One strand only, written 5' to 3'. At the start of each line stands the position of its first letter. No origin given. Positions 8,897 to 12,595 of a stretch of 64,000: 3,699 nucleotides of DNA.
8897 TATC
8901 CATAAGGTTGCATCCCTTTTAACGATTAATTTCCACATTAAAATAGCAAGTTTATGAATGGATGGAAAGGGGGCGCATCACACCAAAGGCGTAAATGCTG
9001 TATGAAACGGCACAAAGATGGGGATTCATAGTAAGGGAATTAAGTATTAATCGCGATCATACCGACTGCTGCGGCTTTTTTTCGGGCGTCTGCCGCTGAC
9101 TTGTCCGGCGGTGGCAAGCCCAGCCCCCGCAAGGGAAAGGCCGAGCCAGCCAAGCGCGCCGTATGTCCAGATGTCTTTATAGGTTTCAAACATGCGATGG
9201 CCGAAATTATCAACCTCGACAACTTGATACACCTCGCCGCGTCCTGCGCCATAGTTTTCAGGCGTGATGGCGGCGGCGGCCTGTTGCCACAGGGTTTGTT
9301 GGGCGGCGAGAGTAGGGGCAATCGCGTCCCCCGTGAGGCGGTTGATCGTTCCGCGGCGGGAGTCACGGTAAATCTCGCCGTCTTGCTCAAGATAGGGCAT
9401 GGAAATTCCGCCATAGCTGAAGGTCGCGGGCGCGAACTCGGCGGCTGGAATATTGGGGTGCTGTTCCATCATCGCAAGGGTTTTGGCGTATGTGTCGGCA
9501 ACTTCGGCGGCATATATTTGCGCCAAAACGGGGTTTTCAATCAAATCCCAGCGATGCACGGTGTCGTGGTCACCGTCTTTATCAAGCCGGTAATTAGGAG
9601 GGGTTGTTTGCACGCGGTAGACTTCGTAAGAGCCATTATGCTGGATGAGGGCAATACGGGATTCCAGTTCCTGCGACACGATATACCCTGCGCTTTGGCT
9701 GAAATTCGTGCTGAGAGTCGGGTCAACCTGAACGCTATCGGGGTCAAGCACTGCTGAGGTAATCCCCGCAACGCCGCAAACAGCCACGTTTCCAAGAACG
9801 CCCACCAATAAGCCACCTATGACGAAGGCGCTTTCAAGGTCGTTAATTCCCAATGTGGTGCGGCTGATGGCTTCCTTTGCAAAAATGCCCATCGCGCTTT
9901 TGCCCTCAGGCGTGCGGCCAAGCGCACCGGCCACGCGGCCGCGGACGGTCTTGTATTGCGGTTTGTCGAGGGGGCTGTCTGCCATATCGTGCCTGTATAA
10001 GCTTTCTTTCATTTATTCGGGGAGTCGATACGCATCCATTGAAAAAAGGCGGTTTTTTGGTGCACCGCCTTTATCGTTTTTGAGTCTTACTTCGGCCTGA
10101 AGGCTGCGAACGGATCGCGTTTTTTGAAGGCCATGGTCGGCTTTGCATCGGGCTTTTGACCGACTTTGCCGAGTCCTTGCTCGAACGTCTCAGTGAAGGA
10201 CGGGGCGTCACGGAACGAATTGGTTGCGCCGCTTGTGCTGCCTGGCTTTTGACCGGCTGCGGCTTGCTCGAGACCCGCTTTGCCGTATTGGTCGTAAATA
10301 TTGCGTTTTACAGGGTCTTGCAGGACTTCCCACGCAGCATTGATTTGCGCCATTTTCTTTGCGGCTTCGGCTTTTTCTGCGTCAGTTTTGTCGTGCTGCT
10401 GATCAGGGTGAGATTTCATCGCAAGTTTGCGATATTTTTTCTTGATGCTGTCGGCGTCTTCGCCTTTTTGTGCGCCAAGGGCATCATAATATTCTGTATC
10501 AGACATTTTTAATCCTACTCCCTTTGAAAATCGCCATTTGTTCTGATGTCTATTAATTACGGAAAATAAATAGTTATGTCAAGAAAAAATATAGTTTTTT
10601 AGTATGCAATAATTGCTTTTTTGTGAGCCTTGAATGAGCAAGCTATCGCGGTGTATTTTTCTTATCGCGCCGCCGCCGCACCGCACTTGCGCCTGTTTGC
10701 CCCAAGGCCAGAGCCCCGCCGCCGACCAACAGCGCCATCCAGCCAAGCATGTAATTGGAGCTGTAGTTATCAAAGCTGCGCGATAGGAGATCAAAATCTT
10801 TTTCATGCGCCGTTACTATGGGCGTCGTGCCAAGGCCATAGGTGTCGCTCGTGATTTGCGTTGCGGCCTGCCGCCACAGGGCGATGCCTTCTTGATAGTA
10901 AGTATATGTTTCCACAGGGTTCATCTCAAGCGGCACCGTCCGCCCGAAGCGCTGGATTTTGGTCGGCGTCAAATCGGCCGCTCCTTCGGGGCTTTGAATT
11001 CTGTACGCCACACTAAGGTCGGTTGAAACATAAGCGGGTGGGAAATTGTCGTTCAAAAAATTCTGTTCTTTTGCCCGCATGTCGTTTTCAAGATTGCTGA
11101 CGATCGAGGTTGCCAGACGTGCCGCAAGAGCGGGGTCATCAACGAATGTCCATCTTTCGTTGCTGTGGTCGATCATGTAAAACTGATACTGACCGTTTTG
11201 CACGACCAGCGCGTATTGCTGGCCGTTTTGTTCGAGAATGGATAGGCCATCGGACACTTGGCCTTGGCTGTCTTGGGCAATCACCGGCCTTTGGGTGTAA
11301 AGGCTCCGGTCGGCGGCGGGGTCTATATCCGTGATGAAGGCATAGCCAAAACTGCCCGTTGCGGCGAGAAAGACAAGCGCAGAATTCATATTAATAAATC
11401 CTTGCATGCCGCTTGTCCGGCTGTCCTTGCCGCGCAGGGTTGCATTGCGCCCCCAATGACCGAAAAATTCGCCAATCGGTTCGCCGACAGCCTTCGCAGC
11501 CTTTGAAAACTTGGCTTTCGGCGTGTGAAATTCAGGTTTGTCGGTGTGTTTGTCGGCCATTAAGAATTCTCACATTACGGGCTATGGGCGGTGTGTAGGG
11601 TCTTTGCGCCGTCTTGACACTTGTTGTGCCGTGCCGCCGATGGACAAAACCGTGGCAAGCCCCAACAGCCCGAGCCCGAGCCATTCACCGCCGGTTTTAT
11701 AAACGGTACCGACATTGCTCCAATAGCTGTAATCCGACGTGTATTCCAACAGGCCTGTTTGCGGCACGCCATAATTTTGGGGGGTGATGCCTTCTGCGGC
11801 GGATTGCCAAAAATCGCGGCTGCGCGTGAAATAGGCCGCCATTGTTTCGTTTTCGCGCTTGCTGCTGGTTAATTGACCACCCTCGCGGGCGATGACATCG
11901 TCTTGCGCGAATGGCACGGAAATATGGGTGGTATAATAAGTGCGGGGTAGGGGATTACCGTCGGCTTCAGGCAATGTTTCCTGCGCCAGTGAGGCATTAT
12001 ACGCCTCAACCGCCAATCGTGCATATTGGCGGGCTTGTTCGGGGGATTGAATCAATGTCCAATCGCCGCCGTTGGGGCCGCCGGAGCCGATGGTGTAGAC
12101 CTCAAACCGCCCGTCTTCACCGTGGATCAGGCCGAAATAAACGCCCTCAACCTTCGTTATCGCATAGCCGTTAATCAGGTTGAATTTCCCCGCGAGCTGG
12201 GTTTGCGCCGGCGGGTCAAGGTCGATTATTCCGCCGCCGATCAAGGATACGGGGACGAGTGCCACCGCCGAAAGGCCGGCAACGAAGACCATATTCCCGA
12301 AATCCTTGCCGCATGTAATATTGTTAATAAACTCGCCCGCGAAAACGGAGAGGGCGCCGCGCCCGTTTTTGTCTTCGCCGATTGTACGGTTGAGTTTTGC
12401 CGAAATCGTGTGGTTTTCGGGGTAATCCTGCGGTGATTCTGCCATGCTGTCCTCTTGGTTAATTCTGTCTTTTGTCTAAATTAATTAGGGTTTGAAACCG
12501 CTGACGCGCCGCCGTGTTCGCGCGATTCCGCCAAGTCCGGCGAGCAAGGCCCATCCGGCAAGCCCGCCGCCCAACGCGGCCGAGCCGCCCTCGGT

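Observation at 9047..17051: Eight tandem paralogues of an unrecognised two-TM envelope protein family, with a J-domain gene embedded in the array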

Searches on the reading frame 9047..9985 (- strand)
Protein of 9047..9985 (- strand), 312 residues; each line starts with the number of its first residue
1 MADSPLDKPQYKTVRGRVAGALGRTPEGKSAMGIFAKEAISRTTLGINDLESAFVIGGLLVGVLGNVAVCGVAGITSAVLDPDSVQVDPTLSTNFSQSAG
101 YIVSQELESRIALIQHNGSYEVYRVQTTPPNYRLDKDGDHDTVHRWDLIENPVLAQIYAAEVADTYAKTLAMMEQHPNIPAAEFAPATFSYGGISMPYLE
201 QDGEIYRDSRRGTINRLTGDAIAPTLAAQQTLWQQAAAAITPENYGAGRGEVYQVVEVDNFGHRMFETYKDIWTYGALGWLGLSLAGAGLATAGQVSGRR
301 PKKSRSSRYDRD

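Call 4: search_protein_families(library=pfam, proteins=[window:9047-9985:-], max_evalue=1)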
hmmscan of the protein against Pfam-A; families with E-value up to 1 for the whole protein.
window:9047-9985:- (312 aa): 0 families

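Call 5: search_protein_families(library=ncbifam, proteins=[window:9047-9985:-], max_evalue=1)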
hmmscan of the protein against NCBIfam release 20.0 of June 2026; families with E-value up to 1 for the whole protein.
window:9047-9985:- (312 aa): 1 family
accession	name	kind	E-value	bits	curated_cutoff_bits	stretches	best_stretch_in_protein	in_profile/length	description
TIGR03337.1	phnR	equivalog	0.12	12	296.75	0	197-212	47-62/231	phosphonate utilization transcriptional regulator PhnR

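Call 47: search_protein_families(library=padloc, proteins=[window:9047-9985:-], max_evalue=0.1)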
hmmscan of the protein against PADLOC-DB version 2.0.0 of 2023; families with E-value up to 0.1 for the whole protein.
window:9047-9985:- (312 aa): 0 families

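Call 78: find_related_loci(query=A5, collection=metagenome_contigs, flank=10000)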
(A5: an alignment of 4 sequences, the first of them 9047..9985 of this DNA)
Query A5 (312 aa) in metagenome_contigs; peptide patterns used: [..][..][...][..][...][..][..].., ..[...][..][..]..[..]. (x = any residue, [..] = any of these).
299 stretches matched a pattern, but none encodes a relative of the query by tblastn (E <= 1e-3).

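Call 80: search_dna_similar(query=window:9047-9985:-, collection=plasmids, mode=protein, max_evalue=0.01, max_rows=10)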
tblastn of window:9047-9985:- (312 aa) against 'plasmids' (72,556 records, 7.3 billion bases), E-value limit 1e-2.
No match.

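Call 81: search_dna_similar(query=window:9047-9985:-, collection=phages, mode=protein, max_evalue=0.01, max_rows=10)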
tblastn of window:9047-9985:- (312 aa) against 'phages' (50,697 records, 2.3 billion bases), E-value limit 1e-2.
No match.
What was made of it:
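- Tried and rejected: tblastn against plasmids and phages gave no match (calls 80, 81).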

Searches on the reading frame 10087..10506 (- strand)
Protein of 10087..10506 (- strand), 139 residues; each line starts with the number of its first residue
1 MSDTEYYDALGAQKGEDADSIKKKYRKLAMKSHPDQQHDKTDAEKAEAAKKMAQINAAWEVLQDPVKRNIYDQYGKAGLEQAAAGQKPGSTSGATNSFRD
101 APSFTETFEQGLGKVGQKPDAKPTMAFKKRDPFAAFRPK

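Call 4: search_protein_families(library=pfam, proteins=[window:10087-10506:-], max_evalue=1)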
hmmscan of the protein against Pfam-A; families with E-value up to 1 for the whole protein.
window:10087-10506:- (139 aa): 1 family
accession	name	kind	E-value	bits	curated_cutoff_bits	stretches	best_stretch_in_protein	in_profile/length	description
PF00226.36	DnaJ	-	2.4e-19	69.6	27.8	1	5-72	1-63/63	DnaJ domain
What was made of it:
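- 10087..10506 (-): J-domain-only co-chaperone gene (139 aa). The J domain spans residues 5-72 with an HPD motif, followed by a Gly-rich linker. The C-terminus has conserved LGKVGQ and KK.DPFAAF peptides. PF00226, E 2e-19 (call 4).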

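Call 5: search_protein_families(library=ncbifam, proteins=[window:10087-10506:-], max_evalue=1)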
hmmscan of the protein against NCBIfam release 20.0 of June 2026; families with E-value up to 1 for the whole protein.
window:10087-10506:- (139 aa): 20 families
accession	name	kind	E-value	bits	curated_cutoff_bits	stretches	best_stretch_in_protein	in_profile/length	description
NF008035.0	PRK10767.1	subfamily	7.2e-25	87.8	338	1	1-118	1-106/374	molecular chaperone DnaJ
TIGR02349.1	DnaJ_bact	equivalog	5.1e-24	85.3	377.2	1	5-115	1-103/354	molecular chaperone DnaJ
NF010874.0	PRK14281.1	equivalog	2.8e-21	76.1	619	1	4-117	3-112/397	chaperone protein DnaJ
NF037946.1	terminal_TopJ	equivalog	1.4e-18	66.9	300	1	5-82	6-77/810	terminal organelle assembly protein TopJ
NF010894.0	PRK14301.1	equivalog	3.3e-18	65.8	548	1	1-108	1-101/373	chaperone protein DnaJ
NF010885.0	PRK14292.1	equivalog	6.9e-18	64.8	585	1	5-108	3-95/371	chaperone protein DnaJ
NF010892.0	PRK14299.1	equivalog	8.2e-18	64.6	392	1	2-116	2-110/291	chaperone protein DnaJ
NF010871.0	PRK14278.1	equivalog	1.5e-15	56.9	502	1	4-93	3-84/378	molecular chaperone DnaJ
TIGR03835.1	termin_org_DnaJ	equivalog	1.6e-15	56.6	512.25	1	5-81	3-73/871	terminal organelle assembly protein TopJ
NF050028.1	CldAdptActJ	equivalog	2.6e-12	47.1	150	1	5-71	3-69/93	cold adaptation protein ActJcold adaptation protein ActJ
NF010872.0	PRK14279.1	equivalog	7.5e-12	45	556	1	3-98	8-97/394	molecular chaperone DnaJ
NF007618.0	PRK10266.1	equivalog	5.7e-11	42.4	403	1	4-120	4-110/306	curved DNA-binding protein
NF003449.0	PRK05014.1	equivalog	9.8e-10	38.8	189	1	17-71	16-70/172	co-chaperone HscB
TIGR00714.1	hscB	equivalog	6.6e-09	36.1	46.75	1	17-70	4-55/156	Fe-S protein assembly co-chaperone HscB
NF002935.0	PRK03578.1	equivalog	2.1e-08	34.9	198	1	15-71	19-75/176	Fe-S protein assembly co-chaperone HscB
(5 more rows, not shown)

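Call 24: list_cluster_members(proteins=[P0002, P0001, P0151, window:10087-10506:-, window:5064-6998:-, P0006, P0073, window:17227-19101:-])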
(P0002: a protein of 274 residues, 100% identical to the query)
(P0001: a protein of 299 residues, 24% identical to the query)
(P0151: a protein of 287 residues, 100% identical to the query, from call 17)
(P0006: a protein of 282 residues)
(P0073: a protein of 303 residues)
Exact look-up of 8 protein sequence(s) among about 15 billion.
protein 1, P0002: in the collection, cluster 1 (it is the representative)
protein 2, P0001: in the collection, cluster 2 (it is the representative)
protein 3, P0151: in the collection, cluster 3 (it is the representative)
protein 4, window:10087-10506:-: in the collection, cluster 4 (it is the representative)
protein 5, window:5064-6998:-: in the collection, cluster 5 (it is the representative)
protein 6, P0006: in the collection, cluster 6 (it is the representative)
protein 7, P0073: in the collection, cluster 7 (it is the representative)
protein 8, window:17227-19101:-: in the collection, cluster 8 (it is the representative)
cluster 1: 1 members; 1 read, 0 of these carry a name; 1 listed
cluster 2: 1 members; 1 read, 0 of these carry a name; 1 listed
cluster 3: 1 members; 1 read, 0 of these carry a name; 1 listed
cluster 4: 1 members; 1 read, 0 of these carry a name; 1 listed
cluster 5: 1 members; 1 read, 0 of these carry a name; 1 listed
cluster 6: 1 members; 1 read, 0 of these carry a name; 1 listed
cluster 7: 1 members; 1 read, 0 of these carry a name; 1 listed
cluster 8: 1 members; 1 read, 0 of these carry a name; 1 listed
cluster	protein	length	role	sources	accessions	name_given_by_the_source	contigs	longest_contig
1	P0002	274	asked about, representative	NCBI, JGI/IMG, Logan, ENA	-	-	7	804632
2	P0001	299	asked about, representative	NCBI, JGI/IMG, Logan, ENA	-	-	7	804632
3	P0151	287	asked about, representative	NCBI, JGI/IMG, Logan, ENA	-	-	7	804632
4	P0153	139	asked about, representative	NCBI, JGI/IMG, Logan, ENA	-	-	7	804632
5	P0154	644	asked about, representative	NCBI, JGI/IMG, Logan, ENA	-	-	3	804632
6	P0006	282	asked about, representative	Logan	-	-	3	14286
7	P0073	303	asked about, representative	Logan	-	-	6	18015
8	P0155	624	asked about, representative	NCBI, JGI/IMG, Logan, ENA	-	-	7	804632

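Call 47: search_protein_families(library=padloc, proteins=[window:10087-10506:-], max_evalue=0.1)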
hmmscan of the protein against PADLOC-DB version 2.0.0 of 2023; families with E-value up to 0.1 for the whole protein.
window:10087-10506:- (139 aa): 0 families

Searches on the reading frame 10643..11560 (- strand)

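Call 4: search_protein_families(library=pfam, proteins=[window:10643-11560:-], max_evalue=1)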
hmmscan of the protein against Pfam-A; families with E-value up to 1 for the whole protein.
window:10643-11560:- (305 aa): 1 family
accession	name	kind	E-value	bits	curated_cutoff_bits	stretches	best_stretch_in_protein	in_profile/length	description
PF10949.13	DUF2777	-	0.15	12.2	25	1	115-155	4-44/181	Protein of unknown function (DUF2777)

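Call 5: search_protein_families(library=ncbifam, proteins=[window:10643-11560:-], max_evalue=1)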
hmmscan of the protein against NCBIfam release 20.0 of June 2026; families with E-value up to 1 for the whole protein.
window:10643-11560:- (305 aa): 1 family
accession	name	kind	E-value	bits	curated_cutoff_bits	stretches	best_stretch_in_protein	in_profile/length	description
TIGR01138.1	cysM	equivalog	0.11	12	394.2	1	182-251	108-179/290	cysteine synthase B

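Call 47: search_protein_families(library=padloc, proteins=[window:10643-11560:-], max_evalue=0.1)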
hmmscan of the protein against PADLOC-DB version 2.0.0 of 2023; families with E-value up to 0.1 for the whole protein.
window:10643-11560:- (305 aa): 0 families

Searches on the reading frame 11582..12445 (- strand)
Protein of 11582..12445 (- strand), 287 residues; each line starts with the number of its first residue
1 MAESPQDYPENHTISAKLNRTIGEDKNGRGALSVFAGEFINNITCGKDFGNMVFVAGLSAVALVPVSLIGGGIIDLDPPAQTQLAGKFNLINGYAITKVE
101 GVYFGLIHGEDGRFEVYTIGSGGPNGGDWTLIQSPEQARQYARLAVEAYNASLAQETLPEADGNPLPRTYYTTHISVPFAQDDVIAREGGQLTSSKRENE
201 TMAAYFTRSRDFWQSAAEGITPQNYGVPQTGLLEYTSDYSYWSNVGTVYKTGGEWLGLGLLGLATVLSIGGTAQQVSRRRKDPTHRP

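Call 4: search_protein_families(library=pfam, proteins=[window:11582-12445:-], max_evalue=1)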
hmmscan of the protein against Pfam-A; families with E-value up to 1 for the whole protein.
window:11582-12445:- (287 aa): 1 family
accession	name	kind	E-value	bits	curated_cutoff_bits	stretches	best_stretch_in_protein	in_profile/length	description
PF13422.11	DUF4110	-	0.1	13.1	27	1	197-218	11-32/95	Domain of unknown function (DUF4110)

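Call 5: search_protein_families(library=ncbifam, proteins=[window:11582-12445:-], max_evalue=1)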
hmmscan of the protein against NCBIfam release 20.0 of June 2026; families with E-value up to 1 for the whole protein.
window:11582-12445:- (287 aa): 1 family
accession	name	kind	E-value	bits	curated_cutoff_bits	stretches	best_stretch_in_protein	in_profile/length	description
NF053845.1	CoaP_CTERM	equivalog_domain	0.091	12.4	35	1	253-266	10-23/35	choice-of-anchor protein CoaP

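Call 17: find_homologous_proteins(query=A2, max_evalue=0.001)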
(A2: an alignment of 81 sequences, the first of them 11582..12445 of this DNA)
Query A2 (81 sequences) (287 aa, profile of the alignment): 5 proteins with E <= 0.001 among 8000 candidates.
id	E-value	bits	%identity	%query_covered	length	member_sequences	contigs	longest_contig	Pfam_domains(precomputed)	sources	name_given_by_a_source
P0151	1.2e-63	234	100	100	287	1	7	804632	-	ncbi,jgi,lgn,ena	-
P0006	1.3e-62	230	52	95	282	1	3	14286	-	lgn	-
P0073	2.1e-52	197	21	24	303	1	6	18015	-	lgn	-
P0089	2.2e-45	174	36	9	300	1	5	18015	-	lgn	-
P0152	4.9e-45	173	-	-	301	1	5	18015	-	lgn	-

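Call 23: find_related_loci(query=A3, collection=genome_contigs, flank=10000)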
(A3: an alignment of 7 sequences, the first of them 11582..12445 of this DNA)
Query A3 (287 aa) in genome_contigs; peptide patterns used: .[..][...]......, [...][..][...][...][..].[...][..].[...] (x = any residue, [..] = any of these).
28 stretches matched a pattern, but none encodes a relative of the query by tblastn (E <= 1e-3).
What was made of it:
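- Tried and rejected: The GTDB genome scan with subfamily motifs found no family member (call 23).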

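Call 38: predict_structure(alignment_id=A2)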
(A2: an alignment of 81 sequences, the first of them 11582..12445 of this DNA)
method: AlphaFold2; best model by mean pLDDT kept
length: 287 residues; sequences in the alignment: 81
mean_pLDDT: 79.0   pTM: 0.62
mean pLDDT of the five models: 79.0, 78.7, 78.1, 77.7, 76.3
residues with pLDDT >= 90: 110; 70-90: 79; 50-70: 93; < 50: 5
segments of 3 or more residues with pLDDT < 50: none
pLDDT, mean of each block of 10 residues (from residue 1): 84 79 81 75 60 67 61 70 83 93 95 97 77 98 96 82 68 94 94 82 92 98 97 78 54 59 65 54 49
secondary structure, 60 per line:
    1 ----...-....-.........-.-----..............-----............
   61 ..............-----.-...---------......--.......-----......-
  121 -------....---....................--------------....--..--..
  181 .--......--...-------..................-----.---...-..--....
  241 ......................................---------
elements in order: H9-12 H14-22 H31-43 H49-74 E94-99 E102-108 E114-119 E128-131 H135-154 E169-172 E179-181 E184-189 E192-194 H202-219 H237-278
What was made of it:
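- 11582..12445 (-): Paralogue W6 (287 aa). This is the protein that was modelled. Full-length AlphaFold model, pLDDT 79 (call 38).
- Checked: AlphaFold places helices at residues 49-74 and 237-278 of the sixth paralogue, W6 (call 38).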

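Call 40: fold_search(model_id=the predicted structure, library=pdb)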
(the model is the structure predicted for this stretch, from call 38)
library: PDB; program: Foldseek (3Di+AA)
matches with E <= 10: 463; with E <= 0.001: 0
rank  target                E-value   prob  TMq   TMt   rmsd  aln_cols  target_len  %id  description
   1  3ped_C                1.2e-01  0.05  0.11  0.16  18.1       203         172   11  Siderocalin Recognitin of Carboxymycobactins: Interference by the immune system in intracellular iron acquisition by M (released 2011-10-05)
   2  3by0_A                1.2e-01  0.04  0.11  0.14  16.5       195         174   12  Crystal structure of Siderocalin (NGAL, Lipocalin 2) W79A-R81A complexed with Ferric Enterobactin (released 2008-09-09)
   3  3tf6_A                1.2e-01  0.04  0.11  0.15  18.0       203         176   11  Crystal structure of Neutrophil gelatinase-associated lipocalin (C87S mutant) in complex with Europium and the siderop (released 2011-09-07)
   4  3hwg_B                1.4e-01  0.04  0.10  0.15  18.7       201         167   11  Crystal structure of Siderocalin (NGAL, Lipocalin 2) complexed with Fe-TrenCam-hopo2 (released 2010-06-02)
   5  3t1d_A                1.5e-01  0.05  0.11  0.15  18.0       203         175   12  The mutant structure of human Siderocalin W79A, R81A, Y106F bound to Enterobactin (released 2011-08-17)
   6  4hw9_A                1.6e-01  0.12  0.16  0.17  18.6       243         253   12  Crystal Structure of Helicobacter pylori MscS (Closed State) (released 2013-02-13)
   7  3bx8_A                1.8e-01  0.04  0.11  0.15  15.6       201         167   11  Engineered Human Lipocalin 2 (LCN2), apo-form (released 2009-01-20)
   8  3ped_A                1.8e-01  0.04  0.11  0.15  17.9       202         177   11  Siderocalin Recognitin of Carboxymycobactins: Interference by the immune system in intracellular iron acquisition by M (released 2011-10-05)
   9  2qim                  2.0e-01  0.10  0.12  0.19  14.9       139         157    7  Crystal Structure of Pathogenesis-related Protein LlPR-10.2B from yellow lupine in complex with Cytokinin (released 2008-04-29)
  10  3aix_B                2.2e-01  0.07  0.10  0.11  14.2       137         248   12  Crystal structure of PCNA2-PCNA3 complex from Sulfolobus tokodaii (I222) (released 2011-05-18)
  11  1l6m_B                2.2e-01  0.02  0.10  0.12  18.4       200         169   11  Neutrophil Gelatinase-associated Lipocalin is a Novel Bacteriostatic Agent that Interferes with Siderophore-mediated I (released 2003-03-11)
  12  5mxb                  2.5e-01  0.09  0.12  0.20  14.8       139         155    7  Crystal structure of yellow lupin LLPR-10.2B protein in complex with melatonin (released 2018-04-18)
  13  5n47_E                2.5e-01  0.03  0.11  0.15  18.3       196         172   12  Structure of Anticalin N7E in complex with the three-domain fragment Fn7B8 of human oncofetal fibronectin (released 2018-02-14)
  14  2iml_B                2.8e-01  0.12  0.16  0.22  13.6       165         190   10  Crystal structure of a hypothetical protein from Archaeoglobus fulgidus binding riboflavin 5'-phosphate (released 2006-10-17)
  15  1l6m_A                3.0e-01  0.03  0.11  0.14  17.9       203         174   10  Neutrophil Gelatinase-associated Lipocalin is a Novel Bacteriostatic Agent that Interferes with Siderophore-mediated I (released 2003-03-11)
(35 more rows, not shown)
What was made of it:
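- On Any protein with a solved structure: The full-length model gave the same result (call 40).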

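Call 41: search_solved_structures(query=A2, max_evalue=10)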
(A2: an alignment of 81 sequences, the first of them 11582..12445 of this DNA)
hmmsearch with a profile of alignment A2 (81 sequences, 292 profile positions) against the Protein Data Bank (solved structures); distinct sequences matched with E-value up to 10: 1.
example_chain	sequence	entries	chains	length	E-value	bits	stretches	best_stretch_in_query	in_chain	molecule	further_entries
1u5u_A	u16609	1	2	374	1.7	11.6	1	131-195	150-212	Allene oxide synthase-lipoxygenase protein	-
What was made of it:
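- On Any protein with a solved structure: The profile search against PDB sequences gave a best E of 1.7 (call 41).
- Tried and rejected: The PDB sequence profile search gave no match (call 41).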

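Call 47: search_protein_families(library=padloc, proteins=[window:11582-12445:-], max_evalue=0.1)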
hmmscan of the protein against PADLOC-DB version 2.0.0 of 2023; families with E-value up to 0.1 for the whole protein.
window:11582-12445:- (287 aa): 0 families

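Call 48: search_protein_families(library=pfam, alignment_id=A2, max_evalue=1)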
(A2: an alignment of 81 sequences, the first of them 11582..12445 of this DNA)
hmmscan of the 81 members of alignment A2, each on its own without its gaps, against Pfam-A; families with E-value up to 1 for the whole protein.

A. member 1, window:11582-12445:- (287 aa): 1 family
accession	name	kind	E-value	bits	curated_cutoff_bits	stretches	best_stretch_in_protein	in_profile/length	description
PF13422.11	DUF4110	-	0.1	13.1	27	1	197-218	11-32/95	Domain of unknown function (DUF4110)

B. families by the number of members that match (of 81 scanned): 39 families (the first 25 are shown)
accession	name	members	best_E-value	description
PF18288.6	FAA_hydro_N_2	2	0.004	Fumarylacetoacetase N-terminal domain 2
PF11148.14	DUF2922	1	0.0093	Protein of unknown function (DUF2922)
PF10099.14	RskA_C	1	0.015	Anti-sigma-K factor rskA, C-terminal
PF13159.12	DUF3994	1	0.017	Domain of unknown function (DUF3994)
PF01576.24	Myosin_tail_1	1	0.018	Myosin tail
PF20128.4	DUF6518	1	0.021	Family of unknown function (DUF6518)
PF06532.16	NrsF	1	0.021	Negative regulator of sigma F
PF20463.3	PDH_C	1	0.022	Prephenate dehydrogenase, dimerization domain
PF04348.19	LppC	1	0.033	LppC putative lipoprotein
PF15399.11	DUF4620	1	0.035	Domain of unknown function (DUF4620)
PF17231.7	DUF5305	1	0.042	Family of unknown function (DUF5305)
PF05119.17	Terminase_4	1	0.055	Phage terminase, small subunit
PF18460.6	HetR_C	1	0.057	Heterocyst differentiation regulator C-terminal Hood domain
PF14157.12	YmzC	1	0.062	YmzC-like protein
PF04119.17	HSP9_HSP12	1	0.068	Heat shock protein 9/12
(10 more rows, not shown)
